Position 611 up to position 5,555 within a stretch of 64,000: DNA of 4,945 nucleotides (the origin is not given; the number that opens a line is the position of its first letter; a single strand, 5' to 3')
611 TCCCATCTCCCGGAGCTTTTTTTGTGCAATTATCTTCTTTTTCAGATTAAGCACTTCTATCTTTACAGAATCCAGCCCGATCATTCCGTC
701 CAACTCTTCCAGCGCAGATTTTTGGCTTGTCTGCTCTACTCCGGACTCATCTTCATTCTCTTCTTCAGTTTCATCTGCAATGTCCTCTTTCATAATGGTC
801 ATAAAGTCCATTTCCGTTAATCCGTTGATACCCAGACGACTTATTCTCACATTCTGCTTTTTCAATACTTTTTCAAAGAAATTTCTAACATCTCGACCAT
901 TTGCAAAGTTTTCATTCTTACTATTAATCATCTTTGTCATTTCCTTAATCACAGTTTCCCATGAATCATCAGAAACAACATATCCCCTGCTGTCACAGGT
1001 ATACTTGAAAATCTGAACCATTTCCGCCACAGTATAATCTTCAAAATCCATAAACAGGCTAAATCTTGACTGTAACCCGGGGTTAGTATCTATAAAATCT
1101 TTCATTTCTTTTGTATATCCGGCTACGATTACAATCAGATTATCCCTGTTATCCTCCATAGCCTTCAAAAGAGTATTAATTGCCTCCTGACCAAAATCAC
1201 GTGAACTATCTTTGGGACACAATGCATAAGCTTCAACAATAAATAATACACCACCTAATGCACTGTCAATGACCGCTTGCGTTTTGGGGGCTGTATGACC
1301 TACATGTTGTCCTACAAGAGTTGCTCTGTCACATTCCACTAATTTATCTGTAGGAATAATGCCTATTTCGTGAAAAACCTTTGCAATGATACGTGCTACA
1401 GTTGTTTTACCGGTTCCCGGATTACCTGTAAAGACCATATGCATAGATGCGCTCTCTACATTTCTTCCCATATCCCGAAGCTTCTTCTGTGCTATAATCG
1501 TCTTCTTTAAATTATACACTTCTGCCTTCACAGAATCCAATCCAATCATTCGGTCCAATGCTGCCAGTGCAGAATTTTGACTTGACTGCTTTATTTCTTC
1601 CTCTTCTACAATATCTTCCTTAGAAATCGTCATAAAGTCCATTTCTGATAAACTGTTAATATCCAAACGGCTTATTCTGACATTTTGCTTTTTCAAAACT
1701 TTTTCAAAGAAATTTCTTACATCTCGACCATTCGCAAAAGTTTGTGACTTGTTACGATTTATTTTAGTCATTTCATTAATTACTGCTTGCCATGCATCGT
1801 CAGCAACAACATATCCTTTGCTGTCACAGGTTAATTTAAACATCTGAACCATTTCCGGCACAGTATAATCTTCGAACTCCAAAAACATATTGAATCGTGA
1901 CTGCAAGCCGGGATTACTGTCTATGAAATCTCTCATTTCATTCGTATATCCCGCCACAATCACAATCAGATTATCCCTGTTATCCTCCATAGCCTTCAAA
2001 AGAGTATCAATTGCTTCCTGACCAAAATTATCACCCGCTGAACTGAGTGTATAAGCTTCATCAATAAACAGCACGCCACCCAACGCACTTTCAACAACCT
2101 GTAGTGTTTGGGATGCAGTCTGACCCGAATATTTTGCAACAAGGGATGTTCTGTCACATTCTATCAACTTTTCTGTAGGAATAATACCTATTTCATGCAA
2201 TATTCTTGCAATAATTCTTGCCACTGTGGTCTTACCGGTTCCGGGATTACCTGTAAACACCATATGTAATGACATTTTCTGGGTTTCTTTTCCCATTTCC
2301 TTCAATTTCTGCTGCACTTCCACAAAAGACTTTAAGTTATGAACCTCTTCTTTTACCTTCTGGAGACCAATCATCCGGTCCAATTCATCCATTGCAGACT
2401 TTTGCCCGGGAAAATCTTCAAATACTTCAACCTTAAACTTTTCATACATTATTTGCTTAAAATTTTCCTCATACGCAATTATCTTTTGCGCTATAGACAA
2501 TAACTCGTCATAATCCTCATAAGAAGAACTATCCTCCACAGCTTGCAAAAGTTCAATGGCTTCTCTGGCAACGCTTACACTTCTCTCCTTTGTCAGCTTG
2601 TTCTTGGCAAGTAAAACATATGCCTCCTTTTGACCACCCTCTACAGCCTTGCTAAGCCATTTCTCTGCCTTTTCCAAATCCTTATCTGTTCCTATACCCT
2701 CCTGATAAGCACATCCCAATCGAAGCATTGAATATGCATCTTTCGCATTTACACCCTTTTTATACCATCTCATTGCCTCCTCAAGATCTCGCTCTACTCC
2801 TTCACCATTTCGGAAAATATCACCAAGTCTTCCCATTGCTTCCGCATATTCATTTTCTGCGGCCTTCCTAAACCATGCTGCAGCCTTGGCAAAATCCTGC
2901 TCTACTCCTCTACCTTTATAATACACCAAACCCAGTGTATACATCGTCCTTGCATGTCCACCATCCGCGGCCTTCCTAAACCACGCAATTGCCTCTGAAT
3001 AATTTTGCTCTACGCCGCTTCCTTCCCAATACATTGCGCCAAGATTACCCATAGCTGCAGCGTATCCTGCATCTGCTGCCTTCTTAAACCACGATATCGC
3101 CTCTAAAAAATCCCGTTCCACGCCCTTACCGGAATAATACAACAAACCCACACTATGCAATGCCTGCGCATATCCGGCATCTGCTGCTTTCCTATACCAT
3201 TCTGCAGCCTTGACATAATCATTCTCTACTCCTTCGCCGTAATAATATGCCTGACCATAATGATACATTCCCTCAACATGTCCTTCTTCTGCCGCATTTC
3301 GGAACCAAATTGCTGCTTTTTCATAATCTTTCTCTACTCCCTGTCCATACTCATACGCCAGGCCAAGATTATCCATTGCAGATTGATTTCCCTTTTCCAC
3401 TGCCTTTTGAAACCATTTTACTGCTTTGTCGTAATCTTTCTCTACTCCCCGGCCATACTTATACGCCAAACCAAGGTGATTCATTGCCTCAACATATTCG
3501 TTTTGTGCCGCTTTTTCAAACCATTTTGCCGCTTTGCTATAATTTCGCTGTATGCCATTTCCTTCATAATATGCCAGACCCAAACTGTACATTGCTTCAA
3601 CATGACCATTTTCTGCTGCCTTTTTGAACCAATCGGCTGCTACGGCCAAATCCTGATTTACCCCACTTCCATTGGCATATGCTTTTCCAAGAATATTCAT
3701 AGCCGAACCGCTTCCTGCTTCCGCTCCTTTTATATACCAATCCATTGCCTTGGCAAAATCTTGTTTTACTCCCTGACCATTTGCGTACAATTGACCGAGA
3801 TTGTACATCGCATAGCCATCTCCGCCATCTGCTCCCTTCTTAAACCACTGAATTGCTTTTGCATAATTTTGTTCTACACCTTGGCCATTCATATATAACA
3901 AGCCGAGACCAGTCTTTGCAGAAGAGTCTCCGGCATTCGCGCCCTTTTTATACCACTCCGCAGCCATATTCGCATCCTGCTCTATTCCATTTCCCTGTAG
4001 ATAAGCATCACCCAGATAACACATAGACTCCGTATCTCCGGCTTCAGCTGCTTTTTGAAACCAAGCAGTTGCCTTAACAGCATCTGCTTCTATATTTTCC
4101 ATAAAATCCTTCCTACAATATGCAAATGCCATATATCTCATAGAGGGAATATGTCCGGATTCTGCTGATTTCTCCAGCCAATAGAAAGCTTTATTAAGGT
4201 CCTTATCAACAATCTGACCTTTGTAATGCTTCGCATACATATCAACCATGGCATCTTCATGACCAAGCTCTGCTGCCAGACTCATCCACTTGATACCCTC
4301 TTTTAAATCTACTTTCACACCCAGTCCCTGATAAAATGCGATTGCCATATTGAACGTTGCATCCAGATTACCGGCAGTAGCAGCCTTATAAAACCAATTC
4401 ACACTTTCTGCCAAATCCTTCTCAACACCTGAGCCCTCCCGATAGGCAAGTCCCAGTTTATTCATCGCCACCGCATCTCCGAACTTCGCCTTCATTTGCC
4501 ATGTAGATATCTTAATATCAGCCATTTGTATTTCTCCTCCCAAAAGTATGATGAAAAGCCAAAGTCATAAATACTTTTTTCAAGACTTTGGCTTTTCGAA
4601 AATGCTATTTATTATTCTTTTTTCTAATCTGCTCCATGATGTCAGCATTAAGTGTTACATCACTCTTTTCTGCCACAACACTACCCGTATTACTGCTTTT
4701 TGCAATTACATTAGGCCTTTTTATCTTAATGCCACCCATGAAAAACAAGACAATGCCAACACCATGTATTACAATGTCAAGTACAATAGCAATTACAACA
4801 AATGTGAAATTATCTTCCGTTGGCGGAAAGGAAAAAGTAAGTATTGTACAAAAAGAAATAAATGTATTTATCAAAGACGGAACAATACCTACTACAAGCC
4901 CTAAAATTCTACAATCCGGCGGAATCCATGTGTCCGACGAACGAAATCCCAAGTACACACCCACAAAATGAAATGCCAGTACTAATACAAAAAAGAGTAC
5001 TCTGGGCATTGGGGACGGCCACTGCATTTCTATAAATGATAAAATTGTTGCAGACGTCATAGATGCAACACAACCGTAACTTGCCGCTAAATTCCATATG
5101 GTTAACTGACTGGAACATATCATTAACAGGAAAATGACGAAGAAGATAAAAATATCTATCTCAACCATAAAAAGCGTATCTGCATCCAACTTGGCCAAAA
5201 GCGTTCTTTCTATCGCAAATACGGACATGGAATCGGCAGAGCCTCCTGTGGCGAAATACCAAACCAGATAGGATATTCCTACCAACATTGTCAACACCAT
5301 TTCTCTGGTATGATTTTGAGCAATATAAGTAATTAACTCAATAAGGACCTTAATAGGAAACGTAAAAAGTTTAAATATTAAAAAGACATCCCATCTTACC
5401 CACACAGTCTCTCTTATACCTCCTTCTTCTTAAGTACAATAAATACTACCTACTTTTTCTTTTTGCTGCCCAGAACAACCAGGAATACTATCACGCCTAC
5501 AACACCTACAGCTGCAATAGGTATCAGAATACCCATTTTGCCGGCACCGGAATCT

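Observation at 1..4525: The largest gene in the window is missing from the ORF track: a Sel1-repeat / triple AAA+ protein of at least 1508 aa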

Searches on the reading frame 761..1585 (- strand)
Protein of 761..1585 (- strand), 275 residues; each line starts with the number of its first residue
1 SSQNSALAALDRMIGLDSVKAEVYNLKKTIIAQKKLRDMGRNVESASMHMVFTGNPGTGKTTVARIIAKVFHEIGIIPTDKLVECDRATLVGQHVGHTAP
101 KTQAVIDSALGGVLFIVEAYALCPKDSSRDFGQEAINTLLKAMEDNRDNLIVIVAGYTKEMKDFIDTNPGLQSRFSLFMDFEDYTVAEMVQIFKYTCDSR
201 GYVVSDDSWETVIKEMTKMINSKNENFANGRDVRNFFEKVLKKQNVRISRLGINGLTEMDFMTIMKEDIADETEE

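Call 74: search_protein_families(library=ncbifam, proteins=[window:761-1585:-], max_evalue=1e-20)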
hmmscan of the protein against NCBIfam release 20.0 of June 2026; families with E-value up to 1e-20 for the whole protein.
window:761-1585:- (275 aa): 3 families
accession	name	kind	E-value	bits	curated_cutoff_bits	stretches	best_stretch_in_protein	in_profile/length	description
TIGR02881.1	spore_V_K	equivalog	1.2e-83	280.1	422.95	1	9-269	4-261/261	stage V sporulation protein K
TIGR03922.1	T7SS_EccA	equivalog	2.3e-72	244.3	466.65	1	7-271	272-550/557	type VII secretion AAA-ATPase EccA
TIGR02880.1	cbbX_cfxQ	equivalog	2.4e-69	233.8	459.25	1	6-270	16-279/284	CbbX protein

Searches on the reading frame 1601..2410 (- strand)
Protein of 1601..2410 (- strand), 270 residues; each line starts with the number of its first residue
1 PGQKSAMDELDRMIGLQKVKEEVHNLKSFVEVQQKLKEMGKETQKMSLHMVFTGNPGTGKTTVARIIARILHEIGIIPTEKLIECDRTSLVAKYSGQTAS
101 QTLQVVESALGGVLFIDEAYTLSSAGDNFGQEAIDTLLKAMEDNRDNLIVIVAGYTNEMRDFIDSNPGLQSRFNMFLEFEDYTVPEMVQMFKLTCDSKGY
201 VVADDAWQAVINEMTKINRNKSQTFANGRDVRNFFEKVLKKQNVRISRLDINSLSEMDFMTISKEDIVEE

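Call 74: search_protein_families(library=ncbifam, proteins=[window:1601-2410:-], max_evalue=1e-20)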
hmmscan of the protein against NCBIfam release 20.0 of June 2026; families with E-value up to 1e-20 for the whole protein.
window:1601-2410:- (270 aa): 3 families
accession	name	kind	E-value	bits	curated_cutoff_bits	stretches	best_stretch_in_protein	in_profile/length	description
TIGR02881.1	spore_V_K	equivalog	1.1e-86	290.1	422.95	1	8-267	3-261/261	stage V sporulation protein K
TIGR03922.1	T7SS_EccA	equivalog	3.5e-74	250.4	466.65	1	6-268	271-549/557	type VII secretion AAA-ATPase EccA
TIGR02880.1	cbbX_cfxQ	equivalog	1.1e-65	221.8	459.25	1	4-268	14-279/284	CbbX protein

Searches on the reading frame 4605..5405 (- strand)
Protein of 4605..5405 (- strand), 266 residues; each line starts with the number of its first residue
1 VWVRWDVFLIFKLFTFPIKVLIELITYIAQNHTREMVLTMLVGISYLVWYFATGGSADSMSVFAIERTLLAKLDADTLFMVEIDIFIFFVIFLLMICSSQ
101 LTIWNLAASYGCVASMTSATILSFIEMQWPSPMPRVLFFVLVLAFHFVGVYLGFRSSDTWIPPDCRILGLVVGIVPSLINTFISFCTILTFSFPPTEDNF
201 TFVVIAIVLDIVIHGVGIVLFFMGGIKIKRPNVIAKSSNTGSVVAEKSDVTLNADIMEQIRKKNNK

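Call 12: search_protein_families(library=padloc, proteins=[window:4605-5405:-], max_evalue=0.01)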
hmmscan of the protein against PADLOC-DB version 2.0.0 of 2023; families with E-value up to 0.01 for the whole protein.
window:4605-5405:- (266 aa): 0 families

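Call 22: search_protein_families(library=pfam, proteins=[window:4605-5405:-], max_evalue=0.01)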
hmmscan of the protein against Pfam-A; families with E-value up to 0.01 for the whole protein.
window:4605-5405:- (266 aa): 0 families

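Call 34: find_homologous_proteins(query=window:4605-5405:-, max_evalue=0.001)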
Query window:4605-5405:- (266 aa): 1 proteins with E <= 0.001 among 6357 candidates.
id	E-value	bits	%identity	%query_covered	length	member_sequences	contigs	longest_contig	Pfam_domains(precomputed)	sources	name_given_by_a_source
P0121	4.2e-168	576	100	100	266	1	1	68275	-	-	-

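Call 46: find_homologous_proteins(query=A2, max_evalue=0.01)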
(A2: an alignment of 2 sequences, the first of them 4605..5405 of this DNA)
Query A2 (2 sequences) (266 aa, profile of the alignment): 3 proteins with E <= 0.01 among 8000 candidates.
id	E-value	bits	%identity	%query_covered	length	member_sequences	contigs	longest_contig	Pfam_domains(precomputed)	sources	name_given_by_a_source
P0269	1.3e-155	535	34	80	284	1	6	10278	-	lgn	-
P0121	1.7e-134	466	100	100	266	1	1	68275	-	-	-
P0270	4.4e-99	349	33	77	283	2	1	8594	-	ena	-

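Call 47: find_encoding_contigs(protein=P0270, flank=8000, max_places=3)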
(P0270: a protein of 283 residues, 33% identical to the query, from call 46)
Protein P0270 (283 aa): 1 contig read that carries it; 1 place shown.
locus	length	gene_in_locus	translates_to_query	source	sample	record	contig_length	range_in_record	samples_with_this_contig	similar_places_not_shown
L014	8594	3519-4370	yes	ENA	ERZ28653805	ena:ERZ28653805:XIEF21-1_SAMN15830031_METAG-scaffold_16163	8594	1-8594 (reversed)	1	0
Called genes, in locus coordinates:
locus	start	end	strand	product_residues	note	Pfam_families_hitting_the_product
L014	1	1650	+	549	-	?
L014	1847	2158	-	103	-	PF13560:HTH_31 (weak), PF01381:HTH_3, PF12844:HTH_19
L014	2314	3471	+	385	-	-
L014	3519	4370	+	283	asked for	-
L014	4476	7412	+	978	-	-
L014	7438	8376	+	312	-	PF13847:Methyltransf_31, PF08241:Methyltransf_11, PF08242:Methyltransf_12, PF13649:Methyltransf_25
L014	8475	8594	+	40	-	?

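Call 72: search_protein_families(library=phrogs, proteins=[P0121], max_evalue=0.001)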
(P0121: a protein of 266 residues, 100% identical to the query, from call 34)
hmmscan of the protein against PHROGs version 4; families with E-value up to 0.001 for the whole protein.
P0121 (266 aa): 0 families

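Call 75: predict_structure(alignment_id=A3)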
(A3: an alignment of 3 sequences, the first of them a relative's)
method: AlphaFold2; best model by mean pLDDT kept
length: 266 residues; sequences in the alignment: 3
mean_pLDDT: 46.8   pTM: 0.33
mean pLDDT of the five models: 46.8, 44.7, 43.8, 43.2, 41.4
residues with pLDDT >= 90: 0; 70-90: 1; 50-70: 119; < 50: 146
segments of 3 or more residues with pLDDT < 50: 1-24, 49-51, 57-62, 97-104, 122-137, 153-173, 182-184, 186-200, 220-253
pLDDT, mean of each block of 10 residues (from residue 1): 36 38 50 53 50 48 52 53 53 48 50 52 46 45 52 47 46 48 46 43 51 52 37 29 30 54 59
secondary structure, 60 per line:
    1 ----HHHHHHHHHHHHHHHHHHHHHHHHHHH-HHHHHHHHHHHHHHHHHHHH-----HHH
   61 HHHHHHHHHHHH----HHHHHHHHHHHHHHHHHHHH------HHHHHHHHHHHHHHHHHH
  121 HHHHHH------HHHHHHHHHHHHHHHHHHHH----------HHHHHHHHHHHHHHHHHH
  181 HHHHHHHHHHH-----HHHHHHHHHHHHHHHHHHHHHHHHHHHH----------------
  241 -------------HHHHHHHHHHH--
elements in order: H5-31 H33-52 H58-72 H77-96 H103-126 H133-152 H163-191 H197-224 H254-264
